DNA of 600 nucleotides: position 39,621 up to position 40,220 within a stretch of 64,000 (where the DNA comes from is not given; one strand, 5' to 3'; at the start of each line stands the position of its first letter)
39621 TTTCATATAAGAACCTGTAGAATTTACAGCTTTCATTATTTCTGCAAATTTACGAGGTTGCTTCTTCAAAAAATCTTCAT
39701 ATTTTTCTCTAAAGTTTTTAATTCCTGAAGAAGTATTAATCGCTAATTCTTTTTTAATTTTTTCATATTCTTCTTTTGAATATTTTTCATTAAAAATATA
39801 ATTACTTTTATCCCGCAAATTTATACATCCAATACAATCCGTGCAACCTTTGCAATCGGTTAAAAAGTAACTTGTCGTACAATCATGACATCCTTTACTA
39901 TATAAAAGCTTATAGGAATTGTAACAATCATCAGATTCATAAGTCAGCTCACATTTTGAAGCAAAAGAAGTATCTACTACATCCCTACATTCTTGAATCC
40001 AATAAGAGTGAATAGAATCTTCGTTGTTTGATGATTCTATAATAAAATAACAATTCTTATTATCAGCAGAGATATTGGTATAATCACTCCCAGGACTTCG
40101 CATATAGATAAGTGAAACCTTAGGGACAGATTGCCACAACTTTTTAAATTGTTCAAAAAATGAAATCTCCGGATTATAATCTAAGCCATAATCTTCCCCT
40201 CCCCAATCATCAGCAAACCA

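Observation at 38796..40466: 556-aa Cys-rich protein built from two nested duplications of zinc-ribbon-like modules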

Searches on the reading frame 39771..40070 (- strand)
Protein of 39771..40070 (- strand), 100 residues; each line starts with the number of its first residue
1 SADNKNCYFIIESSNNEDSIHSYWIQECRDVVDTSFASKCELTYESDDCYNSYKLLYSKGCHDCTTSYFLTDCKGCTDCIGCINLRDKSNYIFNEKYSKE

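Call 81: search_solved_structures(query=A4, max_evalue=10, show_alignments=3)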
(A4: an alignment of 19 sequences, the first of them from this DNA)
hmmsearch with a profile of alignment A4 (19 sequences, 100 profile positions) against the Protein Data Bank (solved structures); distinct sequences matched with E-value up to 10: 4.
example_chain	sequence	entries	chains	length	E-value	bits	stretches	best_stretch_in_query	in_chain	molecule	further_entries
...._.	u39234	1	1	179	0.3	14.5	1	60-88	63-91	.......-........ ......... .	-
9m1m_C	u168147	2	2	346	0.39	14.1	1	60-88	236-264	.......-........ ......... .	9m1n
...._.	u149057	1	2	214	2.8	11.4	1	24-77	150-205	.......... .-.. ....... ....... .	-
5aj8_A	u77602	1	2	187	9.9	9.6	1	59-88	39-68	TUBULIN BINDING COFACTOR C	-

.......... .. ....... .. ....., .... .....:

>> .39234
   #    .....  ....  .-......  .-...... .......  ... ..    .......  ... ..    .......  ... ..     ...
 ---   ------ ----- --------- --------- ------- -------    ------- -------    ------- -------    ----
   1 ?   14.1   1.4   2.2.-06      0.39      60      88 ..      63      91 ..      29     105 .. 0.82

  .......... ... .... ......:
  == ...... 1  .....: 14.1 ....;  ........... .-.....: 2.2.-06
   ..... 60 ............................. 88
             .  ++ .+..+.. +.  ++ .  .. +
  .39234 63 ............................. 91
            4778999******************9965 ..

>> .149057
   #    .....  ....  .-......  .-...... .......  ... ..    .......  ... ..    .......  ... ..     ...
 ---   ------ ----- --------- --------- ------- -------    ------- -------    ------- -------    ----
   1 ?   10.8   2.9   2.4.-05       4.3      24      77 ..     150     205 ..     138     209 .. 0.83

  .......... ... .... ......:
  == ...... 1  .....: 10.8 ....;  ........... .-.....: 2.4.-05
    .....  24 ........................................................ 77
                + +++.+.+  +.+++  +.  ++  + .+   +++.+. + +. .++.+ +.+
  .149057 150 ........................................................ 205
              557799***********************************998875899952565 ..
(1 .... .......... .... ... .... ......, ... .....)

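Call 82: search_protein_families(library=pfam, alignment_id=A4, max_evalue=10)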
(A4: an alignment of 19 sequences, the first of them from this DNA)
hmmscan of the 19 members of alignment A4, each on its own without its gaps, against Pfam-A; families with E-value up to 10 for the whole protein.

A. member 1, seq(100 aa): 1 family
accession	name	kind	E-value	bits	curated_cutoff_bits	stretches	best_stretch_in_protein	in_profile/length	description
PF25080.1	zf_RING-like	-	1.9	9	27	1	61-82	3-24/48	RING zinc finger-like domain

B. families by the number of members that match (of 19 scanned): 8 families
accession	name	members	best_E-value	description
PF25080.1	zf_RING-like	3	0.047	RING zinc finger-like domain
PF22857.1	Mst87F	1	0.084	Male-specific sperm protein Mst87F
PF25460.1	Beta-prop_Aladin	1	0.087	Aladin seven-bladed propeller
PF25364.1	PH_NDK7_N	1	0.19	Nucleoside diphosphate kinase 7 N-terminal PH domain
PF00884.28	Sulfatase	1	0.22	Sulfatase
PF00037.32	Fer4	1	0.37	4Fe-4S binding domain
PF02008.25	zf-CXXC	1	1.4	CXXC zinc finger domain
PF12797.12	Fer4_2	1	2.2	4Fe-4S binding domain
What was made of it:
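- On Ferredoxin-type 4Fe-4S domain: Fer4 hits 1 of 19 members at E 0.37 (call 82).
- There is a weak Fer4 hit in 1 of 19 members (call 82).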
